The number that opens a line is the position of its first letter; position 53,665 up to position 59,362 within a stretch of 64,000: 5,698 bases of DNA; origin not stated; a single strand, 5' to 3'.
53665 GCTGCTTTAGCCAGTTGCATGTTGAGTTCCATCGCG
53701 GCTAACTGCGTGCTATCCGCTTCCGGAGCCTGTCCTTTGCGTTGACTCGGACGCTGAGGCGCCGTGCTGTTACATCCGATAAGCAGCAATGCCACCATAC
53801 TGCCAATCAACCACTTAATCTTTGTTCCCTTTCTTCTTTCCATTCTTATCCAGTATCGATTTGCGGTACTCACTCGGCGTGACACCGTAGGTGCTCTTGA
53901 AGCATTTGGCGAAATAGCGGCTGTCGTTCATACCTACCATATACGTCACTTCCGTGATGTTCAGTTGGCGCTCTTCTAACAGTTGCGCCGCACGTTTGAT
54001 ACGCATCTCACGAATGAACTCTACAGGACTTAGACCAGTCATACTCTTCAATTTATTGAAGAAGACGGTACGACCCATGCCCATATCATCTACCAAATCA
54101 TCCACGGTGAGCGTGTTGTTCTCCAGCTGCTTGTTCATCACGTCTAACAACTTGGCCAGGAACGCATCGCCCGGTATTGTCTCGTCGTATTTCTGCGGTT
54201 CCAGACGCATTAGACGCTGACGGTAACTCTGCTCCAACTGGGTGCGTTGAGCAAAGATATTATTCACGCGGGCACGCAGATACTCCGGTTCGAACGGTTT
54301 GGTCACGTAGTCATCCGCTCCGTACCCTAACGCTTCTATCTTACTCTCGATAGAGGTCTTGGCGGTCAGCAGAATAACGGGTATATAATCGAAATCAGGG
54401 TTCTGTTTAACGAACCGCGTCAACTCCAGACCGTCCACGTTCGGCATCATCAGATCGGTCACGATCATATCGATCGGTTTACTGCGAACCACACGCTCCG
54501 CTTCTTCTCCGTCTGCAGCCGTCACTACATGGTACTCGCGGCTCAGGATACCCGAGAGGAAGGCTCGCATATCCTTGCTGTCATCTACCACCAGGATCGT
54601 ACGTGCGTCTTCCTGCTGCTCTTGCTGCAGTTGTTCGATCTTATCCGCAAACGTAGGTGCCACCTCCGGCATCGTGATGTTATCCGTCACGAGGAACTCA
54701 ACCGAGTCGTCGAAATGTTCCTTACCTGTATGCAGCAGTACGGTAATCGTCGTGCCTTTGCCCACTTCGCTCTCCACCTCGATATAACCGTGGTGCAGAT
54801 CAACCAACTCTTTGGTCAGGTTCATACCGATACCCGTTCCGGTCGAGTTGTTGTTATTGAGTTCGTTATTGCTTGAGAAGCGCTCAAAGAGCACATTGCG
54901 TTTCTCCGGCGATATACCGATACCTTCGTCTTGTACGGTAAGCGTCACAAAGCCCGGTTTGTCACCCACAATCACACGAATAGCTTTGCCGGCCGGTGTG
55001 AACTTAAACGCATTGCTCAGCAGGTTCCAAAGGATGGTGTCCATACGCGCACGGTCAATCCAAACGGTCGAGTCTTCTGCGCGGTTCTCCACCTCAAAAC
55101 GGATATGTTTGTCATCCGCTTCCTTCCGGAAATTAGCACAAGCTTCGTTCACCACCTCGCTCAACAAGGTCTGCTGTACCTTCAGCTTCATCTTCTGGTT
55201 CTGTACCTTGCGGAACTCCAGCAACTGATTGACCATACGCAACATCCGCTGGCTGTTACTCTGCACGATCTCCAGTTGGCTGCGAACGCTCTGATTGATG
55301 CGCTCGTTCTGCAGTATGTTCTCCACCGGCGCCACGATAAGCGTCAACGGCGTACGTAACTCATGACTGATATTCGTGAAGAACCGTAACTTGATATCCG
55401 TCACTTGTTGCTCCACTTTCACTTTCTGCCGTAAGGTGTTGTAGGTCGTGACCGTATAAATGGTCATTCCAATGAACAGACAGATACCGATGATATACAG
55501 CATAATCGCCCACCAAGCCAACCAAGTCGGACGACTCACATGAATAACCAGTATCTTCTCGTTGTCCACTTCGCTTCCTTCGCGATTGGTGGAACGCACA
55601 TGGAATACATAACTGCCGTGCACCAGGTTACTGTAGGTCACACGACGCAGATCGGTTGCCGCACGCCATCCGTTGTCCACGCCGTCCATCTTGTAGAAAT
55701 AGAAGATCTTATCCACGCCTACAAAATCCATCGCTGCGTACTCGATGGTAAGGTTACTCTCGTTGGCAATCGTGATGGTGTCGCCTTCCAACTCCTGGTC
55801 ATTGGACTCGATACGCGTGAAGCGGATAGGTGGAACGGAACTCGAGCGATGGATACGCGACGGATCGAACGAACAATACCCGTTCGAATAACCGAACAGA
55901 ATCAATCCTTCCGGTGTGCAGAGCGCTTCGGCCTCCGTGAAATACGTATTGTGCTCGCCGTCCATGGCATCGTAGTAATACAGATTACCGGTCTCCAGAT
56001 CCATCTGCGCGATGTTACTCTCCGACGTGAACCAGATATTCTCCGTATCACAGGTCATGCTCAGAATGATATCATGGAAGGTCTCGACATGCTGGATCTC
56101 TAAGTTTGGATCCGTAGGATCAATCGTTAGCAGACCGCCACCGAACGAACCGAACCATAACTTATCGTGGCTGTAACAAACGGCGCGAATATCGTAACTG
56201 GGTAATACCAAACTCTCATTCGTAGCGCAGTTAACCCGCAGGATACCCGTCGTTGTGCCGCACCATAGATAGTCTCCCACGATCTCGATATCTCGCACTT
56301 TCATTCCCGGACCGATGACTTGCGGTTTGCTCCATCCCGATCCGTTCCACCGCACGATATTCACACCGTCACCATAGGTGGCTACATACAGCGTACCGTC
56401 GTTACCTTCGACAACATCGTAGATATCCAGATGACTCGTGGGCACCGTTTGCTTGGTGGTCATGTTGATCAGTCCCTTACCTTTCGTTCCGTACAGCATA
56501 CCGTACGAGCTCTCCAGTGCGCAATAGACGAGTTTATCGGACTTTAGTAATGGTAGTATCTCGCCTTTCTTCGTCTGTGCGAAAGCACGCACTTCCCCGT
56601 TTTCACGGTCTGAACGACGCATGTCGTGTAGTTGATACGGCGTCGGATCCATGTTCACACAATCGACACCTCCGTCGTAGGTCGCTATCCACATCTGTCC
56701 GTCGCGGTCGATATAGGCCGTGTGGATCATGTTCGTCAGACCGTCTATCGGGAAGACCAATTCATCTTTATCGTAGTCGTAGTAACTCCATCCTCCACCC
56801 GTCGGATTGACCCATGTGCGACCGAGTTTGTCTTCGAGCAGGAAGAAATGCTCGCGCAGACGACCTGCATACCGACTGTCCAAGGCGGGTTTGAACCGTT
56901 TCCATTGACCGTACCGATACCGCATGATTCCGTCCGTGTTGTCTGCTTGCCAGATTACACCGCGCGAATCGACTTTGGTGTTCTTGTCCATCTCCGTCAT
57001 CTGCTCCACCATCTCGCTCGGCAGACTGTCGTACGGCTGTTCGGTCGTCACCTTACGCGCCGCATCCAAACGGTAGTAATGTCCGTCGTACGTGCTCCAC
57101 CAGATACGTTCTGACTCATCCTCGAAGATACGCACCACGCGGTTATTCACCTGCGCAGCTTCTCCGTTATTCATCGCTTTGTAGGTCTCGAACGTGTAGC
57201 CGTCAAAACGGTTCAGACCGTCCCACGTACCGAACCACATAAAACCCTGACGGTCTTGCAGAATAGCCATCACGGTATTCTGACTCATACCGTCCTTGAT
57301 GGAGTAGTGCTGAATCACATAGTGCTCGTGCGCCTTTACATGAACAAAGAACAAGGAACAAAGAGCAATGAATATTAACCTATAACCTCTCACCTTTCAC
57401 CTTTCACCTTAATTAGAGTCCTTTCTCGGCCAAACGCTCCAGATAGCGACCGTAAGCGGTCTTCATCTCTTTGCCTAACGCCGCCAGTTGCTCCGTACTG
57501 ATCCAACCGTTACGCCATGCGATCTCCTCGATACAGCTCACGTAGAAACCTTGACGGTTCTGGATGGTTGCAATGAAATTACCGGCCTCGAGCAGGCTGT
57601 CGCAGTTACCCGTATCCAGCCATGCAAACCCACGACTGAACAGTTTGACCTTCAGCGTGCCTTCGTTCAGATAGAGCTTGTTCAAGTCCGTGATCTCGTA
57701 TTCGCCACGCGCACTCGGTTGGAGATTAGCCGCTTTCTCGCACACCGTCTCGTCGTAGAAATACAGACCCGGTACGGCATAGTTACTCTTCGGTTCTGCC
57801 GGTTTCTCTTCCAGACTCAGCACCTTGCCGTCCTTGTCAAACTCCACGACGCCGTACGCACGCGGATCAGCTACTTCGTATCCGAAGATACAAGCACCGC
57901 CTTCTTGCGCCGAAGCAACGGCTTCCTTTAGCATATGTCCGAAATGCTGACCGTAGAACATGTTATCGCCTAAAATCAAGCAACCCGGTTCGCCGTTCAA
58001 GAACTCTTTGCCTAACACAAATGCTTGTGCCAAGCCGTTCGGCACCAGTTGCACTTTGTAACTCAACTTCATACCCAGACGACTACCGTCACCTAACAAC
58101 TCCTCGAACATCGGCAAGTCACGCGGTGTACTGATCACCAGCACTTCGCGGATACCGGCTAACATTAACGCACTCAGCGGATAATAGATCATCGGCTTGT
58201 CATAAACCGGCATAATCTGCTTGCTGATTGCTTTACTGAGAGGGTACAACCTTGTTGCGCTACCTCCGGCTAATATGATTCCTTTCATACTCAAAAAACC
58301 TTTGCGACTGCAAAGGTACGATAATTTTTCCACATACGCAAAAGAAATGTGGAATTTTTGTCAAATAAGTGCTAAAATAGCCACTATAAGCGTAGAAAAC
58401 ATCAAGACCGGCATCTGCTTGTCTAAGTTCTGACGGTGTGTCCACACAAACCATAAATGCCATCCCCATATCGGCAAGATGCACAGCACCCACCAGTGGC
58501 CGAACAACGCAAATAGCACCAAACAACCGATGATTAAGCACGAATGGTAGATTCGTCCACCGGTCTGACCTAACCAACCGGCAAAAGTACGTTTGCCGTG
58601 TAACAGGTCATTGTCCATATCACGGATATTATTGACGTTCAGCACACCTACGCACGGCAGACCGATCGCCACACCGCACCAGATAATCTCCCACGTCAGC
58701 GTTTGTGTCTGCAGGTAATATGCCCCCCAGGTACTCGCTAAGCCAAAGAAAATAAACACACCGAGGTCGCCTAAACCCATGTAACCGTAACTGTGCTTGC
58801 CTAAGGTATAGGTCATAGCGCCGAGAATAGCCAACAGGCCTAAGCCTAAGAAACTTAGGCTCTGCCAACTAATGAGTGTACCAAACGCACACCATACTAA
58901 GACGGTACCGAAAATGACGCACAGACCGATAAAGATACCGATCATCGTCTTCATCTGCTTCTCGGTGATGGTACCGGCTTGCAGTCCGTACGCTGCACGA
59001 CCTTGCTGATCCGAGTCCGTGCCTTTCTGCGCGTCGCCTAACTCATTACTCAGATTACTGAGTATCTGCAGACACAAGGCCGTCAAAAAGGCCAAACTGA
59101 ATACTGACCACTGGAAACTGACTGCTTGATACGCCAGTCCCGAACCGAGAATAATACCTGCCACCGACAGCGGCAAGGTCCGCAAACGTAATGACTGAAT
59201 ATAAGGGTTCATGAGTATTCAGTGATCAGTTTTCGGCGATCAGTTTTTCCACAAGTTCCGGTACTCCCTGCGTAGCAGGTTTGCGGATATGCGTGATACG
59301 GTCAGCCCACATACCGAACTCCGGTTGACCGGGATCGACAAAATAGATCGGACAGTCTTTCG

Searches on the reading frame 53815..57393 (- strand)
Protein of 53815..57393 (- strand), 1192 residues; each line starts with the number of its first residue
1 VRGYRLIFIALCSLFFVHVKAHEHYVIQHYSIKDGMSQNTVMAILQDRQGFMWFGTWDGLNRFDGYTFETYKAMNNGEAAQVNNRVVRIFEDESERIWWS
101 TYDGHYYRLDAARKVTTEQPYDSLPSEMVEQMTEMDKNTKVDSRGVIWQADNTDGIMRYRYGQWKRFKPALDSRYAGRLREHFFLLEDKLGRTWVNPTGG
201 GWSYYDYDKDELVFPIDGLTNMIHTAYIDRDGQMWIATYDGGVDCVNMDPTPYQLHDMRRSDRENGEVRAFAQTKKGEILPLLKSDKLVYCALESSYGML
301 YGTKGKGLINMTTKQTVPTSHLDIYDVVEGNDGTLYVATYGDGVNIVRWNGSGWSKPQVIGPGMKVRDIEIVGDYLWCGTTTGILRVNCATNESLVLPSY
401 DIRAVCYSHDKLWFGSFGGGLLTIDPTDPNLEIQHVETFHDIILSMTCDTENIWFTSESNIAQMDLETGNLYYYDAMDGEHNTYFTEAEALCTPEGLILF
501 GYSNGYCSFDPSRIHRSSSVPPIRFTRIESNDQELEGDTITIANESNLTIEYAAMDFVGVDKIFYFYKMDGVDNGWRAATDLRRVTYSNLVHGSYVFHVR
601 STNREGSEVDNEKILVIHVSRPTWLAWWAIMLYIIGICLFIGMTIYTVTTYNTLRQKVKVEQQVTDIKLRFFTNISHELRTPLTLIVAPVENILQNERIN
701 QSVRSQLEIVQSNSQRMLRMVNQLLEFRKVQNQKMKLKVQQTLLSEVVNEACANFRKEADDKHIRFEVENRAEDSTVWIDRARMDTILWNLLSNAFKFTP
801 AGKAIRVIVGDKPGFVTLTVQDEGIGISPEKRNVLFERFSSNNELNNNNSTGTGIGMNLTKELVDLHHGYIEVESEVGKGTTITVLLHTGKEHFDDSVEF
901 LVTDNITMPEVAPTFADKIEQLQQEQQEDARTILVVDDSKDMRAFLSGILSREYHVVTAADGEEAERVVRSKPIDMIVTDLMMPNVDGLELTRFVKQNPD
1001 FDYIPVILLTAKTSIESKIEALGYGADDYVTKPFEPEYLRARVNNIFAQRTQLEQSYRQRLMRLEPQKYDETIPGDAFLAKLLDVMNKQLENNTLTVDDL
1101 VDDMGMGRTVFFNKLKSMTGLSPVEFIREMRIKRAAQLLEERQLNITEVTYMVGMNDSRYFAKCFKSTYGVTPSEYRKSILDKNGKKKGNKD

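Call 10: search_protein_families(library=pfam, proteins=[window:53815-57393:-])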
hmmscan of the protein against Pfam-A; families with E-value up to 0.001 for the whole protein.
window:53815-57393:- (1192 aa): 7 families
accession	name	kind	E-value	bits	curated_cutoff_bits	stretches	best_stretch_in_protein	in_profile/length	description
PF00072.30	Response_reg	-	1.8e-27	96.1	30.2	1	933-1043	1-110/111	Response regulator receiver domain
PF02518.31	HATPase_c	-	1.3e-26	93.6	26.4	1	780-888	2-108/111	Histidine kinase-, DNA gyrase B-, and HSP90-like ATPase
PF12833.13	HTH_18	-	2.6e-18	66.5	33.6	1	1101-1178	2-79/80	Helix-turn-helix domain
PF07494.17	Reg_prop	-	1.1e-15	56.2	20.4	1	35-58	1-24/24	Two component regulator propeller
PF00512.31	HisKA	-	5.5e-14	52.4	26.9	1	668-732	2-65/66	His Kinase A (phospho-acceptor) domain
PF00165.29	HTH_AraC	-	3.3e-12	46.7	26.6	1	1143-1178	8-42/42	Bacterial regulatory helix-turn-helix proteins, AraC family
PF07495.19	Y_Y_Y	-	4.5e-12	46.1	26.6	1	559-619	4-64/65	Y_Y_Y domain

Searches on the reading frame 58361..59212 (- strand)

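Call 10: search_protein_families(library=pfam, proteins=[window:58361-59212:-])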
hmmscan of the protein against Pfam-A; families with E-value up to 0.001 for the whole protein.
window:58361-59212:- (283 aa): 1 family
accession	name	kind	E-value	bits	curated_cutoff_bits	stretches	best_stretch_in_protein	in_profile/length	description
PF01040.23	UbiA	-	4.1e-25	88.9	34.2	1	22-265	7-237/250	UbiA prenyltransferase family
